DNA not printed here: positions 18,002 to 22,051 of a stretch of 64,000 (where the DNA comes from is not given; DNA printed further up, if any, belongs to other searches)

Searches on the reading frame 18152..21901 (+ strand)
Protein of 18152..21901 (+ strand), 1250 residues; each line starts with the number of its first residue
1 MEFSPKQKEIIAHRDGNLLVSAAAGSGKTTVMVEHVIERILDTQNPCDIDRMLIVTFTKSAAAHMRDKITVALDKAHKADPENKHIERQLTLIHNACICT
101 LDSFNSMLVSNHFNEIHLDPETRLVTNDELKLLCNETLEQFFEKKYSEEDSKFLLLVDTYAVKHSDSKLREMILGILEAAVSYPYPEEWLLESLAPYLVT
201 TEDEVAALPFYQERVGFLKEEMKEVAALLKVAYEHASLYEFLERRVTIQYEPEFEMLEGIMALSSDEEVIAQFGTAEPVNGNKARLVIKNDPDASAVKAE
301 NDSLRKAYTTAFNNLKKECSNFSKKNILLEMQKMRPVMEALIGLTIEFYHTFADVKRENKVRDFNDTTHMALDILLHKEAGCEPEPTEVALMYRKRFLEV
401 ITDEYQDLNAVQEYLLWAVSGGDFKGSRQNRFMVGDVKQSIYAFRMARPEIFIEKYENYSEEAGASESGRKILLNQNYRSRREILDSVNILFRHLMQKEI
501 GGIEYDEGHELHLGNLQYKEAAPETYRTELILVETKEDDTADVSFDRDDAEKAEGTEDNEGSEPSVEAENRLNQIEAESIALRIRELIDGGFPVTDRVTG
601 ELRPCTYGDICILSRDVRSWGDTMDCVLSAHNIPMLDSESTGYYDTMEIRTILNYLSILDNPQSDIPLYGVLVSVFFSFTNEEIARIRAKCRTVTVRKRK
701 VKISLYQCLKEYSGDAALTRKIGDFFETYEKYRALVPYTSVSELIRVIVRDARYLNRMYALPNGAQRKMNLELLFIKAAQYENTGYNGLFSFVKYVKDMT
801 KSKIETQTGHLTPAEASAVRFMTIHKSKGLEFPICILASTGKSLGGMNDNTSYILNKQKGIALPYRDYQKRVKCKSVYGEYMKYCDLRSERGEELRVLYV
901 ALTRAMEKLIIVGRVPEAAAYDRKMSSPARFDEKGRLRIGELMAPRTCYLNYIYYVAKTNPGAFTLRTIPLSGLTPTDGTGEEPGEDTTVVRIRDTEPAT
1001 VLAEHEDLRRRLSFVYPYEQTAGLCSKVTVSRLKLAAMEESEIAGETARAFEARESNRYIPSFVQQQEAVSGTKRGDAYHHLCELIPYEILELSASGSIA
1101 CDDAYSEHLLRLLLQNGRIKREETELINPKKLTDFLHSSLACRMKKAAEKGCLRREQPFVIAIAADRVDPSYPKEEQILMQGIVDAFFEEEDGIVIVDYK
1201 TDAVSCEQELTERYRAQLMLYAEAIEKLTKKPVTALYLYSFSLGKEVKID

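Call 22: search_protein_families(library=pfam, proteins=[window:18152-21901:+], max_evalue=0.00001)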
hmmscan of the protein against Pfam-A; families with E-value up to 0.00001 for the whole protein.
window:18152-21901:+ (1250 aa): 5 families
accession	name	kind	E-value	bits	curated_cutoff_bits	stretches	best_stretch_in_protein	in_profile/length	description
PF00580.27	UvrD-helicase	-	8.3e-44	150.7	23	1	4-459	2-270/271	UvrD/REP helicase N-terminal domain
PF13361.12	UvrD_C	-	1.4e-26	94.2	25.6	1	472-911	1-345/350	UvrD-like helicase C-terminal domain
PF13245.12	AAA_19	-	1.9e-13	51.2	25.1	1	7-159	1-98/134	AAA domain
PF12705.13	PDDEXK_1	-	1.2e-08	35.6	22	1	1053-1239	19-188/247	PD-(D/E)XK nuclease superfamily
PF13538.12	UvrD_C_2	-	2.4e-08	34.2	27.4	0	893-912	33-52/52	UvrD-like helicase C-terminal domain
